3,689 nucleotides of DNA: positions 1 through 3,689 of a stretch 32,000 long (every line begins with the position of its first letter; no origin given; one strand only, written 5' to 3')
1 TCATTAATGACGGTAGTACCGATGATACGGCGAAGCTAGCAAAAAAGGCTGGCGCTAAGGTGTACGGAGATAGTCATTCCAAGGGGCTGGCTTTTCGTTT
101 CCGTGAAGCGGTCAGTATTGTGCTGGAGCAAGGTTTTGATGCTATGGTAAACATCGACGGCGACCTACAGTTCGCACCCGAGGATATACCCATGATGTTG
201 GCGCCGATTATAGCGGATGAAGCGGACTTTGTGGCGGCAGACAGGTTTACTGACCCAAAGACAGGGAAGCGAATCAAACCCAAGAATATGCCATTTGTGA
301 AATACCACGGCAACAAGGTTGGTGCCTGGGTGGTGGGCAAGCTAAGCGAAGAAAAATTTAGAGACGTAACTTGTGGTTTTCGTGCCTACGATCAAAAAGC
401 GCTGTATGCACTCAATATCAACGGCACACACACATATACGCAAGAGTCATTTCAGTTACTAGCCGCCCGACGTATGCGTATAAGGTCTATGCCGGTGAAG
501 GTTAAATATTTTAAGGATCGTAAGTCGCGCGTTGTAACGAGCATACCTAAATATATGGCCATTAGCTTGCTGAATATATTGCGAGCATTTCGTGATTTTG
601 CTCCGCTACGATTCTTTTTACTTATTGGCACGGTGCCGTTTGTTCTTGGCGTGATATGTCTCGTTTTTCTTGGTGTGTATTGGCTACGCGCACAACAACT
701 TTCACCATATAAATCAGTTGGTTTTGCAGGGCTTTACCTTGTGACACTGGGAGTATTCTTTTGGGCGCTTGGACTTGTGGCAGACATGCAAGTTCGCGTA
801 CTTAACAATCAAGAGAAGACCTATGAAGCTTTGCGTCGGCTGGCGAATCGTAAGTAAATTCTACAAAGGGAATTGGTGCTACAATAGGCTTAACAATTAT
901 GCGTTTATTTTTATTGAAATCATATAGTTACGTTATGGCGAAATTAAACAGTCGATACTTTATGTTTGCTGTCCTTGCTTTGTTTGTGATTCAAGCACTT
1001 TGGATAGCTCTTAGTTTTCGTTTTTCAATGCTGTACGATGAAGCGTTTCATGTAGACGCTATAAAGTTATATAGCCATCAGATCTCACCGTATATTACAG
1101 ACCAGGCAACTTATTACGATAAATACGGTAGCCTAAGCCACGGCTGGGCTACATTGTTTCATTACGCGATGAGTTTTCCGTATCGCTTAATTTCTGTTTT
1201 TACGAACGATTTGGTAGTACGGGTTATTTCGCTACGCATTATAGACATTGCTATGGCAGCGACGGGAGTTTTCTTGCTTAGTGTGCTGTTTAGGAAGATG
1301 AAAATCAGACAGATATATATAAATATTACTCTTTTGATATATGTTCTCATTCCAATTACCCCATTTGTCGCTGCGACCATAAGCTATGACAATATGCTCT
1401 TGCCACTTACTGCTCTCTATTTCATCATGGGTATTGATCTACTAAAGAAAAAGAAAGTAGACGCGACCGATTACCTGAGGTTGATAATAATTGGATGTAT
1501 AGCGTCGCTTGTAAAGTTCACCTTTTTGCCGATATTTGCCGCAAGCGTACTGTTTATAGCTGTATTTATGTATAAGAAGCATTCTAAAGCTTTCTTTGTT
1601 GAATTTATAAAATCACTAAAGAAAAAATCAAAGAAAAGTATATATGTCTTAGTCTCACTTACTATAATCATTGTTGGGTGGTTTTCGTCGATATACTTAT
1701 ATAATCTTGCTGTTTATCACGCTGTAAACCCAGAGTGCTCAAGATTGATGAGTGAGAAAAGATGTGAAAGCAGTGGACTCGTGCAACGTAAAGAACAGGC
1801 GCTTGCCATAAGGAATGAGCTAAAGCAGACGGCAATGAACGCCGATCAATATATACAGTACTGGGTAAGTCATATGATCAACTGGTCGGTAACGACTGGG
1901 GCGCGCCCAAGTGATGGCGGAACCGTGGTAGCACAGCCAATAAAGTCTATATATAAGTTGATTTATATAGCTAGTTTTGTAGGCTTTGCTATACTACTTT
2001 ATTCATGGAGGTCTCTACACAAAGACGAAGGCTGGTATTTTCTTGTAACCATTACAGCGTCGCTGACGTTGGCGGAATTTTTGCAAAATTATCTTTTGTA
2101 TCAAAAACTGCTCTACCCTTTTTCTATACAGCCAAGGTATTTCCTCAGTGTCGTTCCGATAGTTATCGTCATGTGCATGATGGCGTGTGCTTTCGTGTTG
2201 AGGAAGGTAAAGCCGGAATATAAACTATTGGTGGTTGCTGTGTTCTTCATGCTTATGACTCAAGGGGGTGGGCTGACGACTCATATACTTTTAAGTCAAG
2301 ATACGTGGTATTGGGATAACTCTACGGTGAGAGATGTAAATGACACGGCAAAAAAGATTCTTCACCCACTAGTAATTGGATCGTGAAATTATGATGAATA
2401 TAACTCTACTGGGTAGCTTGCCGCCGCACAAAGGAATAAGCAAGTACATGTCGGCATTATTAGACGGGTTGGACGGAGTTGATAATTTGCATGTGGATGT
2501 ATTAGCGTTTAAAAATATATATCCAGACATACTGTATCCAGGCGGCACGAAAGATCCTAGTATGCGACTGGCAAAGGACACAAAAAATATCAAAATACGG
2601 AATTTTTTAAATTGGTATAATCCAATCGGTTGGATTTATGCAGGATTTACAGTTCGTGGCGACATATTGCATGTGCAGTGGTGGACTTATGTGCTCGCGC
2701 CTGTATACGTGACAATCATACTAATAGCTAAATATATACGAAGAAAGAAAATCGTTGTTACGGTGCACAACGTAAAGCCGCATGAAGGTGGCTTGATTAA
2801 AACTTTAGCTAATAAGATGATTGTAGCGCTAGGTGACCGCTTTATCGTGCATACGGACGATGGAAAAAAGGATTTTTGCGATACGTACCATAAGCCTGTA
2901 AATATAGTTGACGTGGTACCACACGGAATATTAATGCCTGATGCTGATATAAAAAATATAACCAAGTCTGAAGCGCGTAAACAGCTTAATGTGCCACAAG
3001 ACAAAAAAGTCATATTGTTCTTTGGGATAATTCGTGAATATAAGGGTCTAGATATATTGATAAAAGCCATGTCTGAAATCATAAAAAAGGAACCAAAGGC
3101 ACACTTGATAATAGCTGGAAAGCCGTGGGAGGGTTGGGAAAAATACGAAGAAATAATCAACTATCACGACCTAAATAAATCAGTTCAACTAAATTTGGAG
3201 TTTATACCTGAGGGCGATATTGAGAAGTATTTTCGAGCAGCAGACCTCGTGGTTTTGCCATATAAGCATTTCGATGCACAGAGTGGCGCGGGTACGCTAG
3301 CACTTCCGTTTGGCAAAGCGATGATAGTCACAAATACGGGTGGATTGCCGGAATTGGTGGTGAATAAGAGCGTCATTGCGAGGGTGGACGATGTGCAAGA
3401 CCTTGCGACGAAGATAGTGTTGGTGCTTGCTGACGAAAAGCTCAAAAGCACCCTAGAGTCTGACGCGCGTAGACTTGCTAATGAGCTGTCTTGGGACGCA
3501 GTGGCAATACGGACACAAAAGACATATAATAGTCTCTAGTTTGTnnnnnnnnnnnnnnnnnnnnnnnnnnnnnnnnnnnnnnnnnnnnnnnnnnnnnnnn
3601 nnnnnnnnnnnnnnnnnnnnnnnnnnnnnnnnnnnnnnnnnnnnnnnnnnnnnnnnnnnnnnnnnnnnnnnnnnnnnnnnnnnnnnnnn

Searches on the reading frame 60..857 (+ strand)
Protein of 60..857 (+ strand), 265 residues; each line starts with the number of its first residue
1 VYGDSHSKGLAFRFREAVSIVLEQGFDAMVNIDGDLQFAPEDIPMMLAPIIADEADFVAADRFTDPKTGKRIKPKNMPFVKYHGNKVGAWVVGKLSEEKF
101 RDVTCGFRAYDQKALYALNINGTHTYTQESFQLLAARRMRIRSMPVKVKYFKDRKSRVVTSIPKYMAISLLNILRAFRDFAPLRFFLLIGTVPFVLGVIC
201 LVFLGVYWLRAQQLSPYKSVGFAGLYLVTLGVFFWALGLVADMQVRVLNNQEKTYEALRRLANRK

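Call 82: search_protein_families(library=pfam, proteins=[window:60-857:+], max_evalue=0.0001)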
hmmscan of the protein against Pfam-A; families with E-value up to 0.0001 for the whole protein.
window:60-857:+ (265 aa): 1 family
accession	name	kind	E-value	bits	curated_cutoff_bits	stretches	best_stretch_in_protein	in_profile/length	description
PF00535.33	Glycos_transf_2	-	8.2e-05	23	23.3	0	27-114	80-163/168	Glycosyl transferase family 2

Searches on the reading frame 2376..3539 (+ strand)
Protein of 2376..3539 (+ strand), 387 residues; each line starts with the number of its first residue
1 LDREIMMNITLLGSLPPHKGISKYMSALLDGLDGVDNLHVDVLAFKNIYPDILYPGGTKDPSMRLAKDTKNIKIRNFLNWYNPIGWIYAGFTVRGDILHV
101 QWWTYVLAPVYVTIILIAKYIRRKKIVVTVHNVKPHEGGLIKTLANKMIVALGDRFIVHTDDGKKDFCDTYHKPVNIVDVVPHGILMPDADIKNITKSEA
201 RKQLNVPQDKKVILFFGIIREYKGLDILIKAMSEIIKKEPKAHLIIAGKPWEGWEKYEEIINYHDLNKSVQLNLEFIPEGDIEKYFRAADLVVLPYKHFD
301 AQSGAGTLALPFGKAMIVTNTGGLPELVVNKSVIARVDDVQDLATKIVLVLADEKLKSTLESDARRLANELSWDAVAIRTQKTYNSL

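Call 82: search_protein_families(library=pfam, proteins=[window:2376-3539:+], max_evalue=0.0001)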
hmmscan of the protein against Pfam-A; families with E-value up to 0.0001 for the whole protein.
window:2376-3539:+ (387 aa): 2 families
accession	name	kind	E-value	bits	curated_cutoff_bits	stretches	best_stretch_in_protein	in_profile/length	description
PF00534.26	Glycos_transf_1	-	2.1e-23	83.2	26.4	1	197-365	2-170/172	Glycosyl transferases group 1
PF13692.12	Glyco_trans_1_4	-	3.1e-19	70.1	27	1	211-353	2-142/142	Glycosyl transferases group 1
